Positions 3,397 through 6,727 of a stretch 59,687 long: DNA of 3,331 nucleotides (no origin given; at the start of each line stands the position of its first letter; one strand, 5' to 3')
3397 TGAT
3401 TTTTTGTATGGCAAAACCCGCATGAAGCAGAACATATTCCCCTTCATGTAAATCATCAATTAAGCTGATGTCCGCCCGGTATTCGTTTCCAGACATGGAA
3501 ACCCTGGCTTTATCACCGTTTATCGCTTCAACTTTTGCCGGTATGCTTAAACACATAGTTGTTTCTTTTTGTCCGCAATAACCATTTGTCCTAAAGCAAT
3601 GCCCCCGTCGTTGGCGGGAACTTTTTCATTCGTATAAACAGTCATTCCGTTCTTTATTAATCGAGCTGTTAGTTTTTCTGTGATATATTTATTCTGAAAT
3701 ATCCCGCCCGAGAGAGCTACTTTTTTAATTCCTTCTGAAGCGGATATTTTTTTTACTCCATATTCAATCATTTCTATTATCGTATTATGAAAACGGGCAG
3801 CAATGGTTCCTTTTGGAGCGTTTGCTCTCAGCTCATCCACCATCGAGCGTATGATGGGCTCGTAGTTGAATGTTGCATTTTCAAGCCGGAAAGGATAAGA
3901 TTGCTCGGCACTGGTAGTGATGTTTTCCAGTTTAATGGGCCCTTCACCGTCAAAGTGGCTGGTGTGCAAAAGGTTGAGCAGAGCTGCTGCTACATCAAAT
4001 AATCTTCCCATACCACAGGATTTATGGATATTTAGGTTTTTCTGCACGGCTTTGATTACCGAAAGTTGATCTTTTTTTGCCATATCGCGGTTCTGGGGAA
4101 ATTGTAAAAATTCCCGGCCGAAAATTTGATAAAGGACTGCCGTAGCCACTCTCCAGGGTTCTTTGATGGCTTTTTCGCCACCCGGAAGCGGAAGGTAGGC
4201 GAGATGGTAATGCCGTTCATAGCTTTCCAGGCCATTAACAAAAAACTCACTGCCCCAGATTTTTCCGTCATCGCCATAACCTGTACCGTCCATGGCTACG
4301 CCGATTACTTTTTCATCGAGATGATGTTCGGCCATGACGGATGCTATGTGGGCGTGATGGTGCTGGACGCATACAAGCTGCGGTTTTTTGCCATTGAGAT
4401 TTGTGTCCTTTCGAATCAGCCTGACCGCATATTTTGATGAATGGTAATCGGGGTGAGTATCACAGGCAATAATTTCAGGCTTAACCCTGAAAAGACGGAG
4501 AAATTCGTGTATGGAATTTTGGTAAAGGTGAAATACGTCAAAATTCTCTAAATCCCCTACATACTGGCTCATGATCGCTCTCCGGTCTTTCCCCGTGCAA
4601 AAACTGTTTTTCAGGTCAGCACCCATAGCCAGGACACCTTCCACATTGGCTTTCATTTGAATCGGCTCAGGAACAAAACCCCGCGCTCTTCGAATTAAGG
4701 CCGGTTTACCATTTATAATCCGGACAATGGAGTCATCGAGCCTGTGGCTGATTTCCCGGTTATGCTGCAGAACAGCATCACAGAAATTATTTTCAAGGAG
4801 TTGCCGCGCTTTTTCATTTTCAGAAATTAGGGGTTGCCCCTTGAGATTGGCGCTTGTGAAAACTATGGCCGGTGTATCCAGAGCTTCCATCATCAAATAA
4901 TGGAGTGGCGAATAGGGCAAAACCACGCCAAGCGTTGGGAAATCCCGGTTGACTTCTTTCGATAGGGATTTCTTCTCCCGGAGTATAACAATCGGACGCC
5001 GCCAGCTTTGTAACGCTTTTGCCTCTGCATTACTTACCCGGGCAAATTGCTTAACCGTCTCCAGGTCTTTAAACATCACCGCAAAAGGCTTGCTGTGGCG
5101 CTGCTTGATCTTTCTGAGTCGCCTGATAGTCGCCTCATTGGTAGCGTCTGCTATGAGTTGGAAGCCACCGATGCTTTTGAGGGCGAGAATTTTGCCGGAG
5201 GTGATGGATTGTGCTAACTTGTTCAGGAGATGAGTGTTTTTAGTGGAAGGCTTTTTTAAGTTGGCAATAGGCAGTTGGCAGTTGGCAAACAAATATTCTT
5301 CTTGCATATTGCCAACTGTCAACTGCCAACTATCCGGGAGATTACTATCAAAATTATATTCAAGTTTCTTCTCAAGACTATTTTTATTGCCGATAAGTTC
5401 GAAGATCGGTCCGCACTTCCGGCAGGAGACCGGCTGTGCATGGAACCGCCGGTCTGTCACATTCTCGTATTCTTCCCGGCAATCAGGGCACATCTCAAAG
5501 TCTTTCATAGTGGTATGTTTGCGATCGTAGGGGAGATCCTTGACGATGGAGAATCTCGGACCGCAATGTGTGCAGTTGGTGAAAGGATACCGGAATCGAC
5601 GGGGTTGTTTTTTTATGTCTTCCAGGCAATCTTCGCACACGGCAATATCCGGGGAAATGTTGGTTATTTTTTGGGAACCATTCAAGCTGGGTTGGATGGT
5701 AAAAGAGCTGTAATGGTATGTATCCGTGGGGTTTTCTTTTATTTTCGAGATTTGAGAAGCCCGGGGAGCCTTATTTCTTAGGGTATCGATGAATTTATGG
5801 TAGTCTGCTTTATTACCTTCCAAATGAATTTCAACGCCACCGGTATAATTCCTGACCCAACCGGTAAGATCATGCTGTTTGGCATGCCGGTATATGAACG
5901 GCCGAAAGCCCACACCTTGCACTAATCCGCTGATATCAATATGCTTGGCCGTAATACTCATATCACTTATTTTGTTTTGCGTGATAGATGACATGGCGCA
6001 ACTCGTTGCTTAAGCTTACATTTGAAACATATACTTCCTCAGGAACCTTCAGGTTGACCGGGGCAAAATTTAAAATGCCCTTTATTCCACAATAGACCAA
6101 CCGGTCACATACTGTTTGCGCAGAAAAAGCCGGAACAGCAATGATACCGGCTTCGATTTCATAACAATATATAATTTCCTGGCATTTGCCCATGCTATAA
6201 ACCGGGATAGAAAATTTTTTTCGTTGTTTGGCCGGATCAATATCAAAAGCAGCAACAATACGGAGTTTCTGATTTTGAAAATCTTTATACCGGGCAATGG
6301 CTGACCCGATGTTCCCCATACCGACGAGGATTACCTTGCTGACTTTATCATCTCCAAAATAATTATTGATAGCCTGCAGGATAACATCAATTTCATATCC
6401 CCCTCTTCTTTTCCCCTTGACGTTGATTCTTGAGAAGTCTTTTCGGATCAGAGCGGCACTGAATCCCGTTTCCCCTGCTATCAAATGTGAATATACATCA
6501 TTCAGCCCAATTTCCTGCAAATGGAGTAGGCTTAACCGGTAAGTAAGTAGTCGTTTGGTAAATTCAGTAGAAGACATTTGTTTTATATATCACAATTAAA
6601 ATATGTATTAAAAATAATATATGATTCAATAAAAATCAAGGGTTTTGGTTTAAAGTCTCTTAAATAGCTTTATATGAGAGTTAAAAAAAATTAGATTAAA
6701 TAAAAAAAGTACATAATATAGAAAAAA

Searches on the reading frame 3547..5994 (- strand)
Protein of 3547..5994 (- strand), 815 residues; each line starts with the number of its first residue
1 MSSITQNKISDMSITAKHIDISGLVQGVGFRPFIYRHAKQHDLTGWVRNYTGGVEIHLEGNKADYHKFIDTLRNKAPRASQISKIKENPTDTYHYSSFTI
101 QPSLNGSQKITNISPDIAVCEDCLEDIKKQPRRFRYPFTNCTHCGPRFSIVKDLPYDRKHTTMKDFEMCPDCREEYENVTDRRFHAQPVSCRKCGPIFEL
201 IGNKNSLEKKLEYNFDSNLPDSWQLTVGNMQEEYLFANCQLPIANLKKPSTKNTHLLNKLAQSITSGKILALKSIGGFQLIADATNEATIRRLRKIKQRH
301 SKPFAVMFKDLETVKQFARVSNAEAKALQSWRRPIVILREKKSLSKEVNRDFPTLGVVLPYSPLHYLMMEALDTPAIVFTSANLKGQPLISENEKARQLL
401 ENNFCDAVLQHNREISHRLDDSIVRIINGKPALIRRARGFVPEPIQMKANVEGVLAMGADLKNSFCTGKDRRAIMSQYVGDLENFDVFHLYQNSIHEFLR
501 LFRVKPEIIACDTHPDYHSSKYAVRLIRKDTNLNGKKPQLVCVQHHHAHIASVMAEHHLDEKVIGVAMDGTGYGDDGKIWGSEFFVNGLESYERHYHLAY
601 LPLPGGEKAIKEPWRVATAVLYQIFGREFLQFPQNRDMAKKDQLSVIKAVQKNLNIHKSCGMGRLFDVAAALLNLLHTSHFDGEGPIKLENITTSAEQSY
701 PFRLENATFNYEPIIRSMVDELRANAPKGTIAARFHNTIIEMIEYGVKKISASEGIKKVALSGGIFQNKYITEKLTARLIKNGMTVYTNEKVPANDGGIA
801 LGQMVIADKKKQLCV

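Call 36: search_protein_families(library=pfam, proteins=[window:3547-5994:-], max_evalue=0.0001)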
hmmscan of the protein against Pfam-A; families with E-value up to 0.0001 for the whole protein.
window:3547-5994:- (815 aa): 5 families
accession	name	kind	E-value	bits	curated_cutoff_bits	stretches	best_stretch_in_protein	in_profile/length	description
PF22521.2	HypF_C_2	-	3.5e-76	256.6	27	1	565-803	1-241/241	Carbamoyltransferase, Kae1-like Domain, second subdomain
PF01300.24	Sua5_yciO_yrdC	-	1.5e-44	152.1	25.1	1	264-437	3-178/178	Telomere recombination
PF17788.7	HypF_C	-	3.8e-34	117.8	23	1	452-556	4-99/99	HypF Kae1-like domain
PF07503.17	zf-HYPF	-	1.1e-28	99.2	23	2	168-201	1-34/34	HypF finger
PF00708.24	Acylphosphatase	-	1.3e-23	83.5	22.5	1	18-100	2-85/85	Acylphosphatase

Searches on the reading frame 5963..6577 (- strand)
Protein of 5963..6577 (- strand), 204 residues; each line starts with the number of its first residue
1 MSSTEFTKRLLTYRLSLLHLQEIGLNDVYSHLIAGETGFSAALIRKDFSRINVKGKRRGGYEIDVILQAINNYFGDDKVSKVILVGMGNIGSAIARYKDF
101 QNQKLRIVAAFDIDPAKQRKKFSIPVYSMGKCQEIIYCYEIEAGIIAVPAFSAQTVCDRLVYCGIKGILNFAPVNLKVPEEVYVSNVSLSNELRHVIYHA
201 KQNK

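Call 4: search_protein_families(library=pfam, proteins=[window:5963-6577:-], max_evalue=0.01)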
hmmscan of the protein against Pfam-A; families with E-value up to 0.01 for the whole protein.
window:5963-6577:- (204 aa): 3 families
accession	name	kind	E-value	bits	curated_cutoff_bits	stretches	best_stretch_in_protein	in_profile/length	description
PF02629.25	CoA_binding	-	1.9e-18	67.4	22.3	1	78-174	2-97/97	CoA binding domain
PF06971.19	Put_DNA-bind_N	-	5.5e-06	26.8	27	1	7-49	7-49/49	Putative DNA-binding protein N-terminus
PF01408.29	GFO_IDH_MocA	-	0.00049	21.2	24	1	81-159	2-81/120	Oxidoreductase family, NAD-binding Rossmann fold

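Call 6: search_protein_families(library=ncbifam, proteins=[window:5963-6577:-], max_evalue=0.001)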
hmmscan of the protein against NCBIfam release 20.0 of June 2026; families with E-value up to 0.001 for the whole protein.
window:5963-6577:- (204 aa): 10 families
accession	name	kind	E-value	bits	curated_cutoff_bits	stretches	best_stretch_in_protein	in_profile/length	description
NF003996.0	PRK05472.2-5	equivalog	3.5e-55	187.1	138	1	6-202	6-201/209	redox-sensing transcriptional repressor Rex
NF003995.0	PRK05472.2-4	subfamily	1.4e-52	178.4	126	1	4-203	8-208/213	redox-sensing transcriptional repressor Rex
NF003994.0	PRK05472.2-3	equivalog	1.3e-49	168.5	130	1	7-202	14-210/217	redox-sensing transcriptional repressor Rex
NF003989.0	PRK05472.1-3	equivalog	7.1e-47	159.9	177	1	7-203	13-210/215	redox-sensing transcriptional repressor Rex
NF003992.0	PRK05472.2-1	equivalog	1.2e-46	158.9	226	1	8-203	27-223/249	redox-sensing transcriptional repressor Rex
NF003993.0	PRK05472.2-2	equivalog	7.8e-44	149.8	217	1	8-203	12-208/212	redox-sensing transcriptional repressor Rex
NF003990.0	PRK05472.1-4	equivalog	3.5e-41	141.1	233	1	5-203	10-209/214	redox-sensing transcriptional repressor Rex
NF003988.0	PRK05472.1-1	equivalog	1.8e-39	135.9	321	1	8-203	13-211/214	redox-sensing transcriptional repressor Rex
NF003991.0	PRK05472.1-5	equivalog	3.4e-30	105.6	198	1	8-201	13-207/211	redox-sensing transcriptional repressor Rex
NF007042.0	PRK09496.3-5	equivalog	0.00095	17.9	467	0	81-192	2-113/466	Trk system potassium transporter TrkA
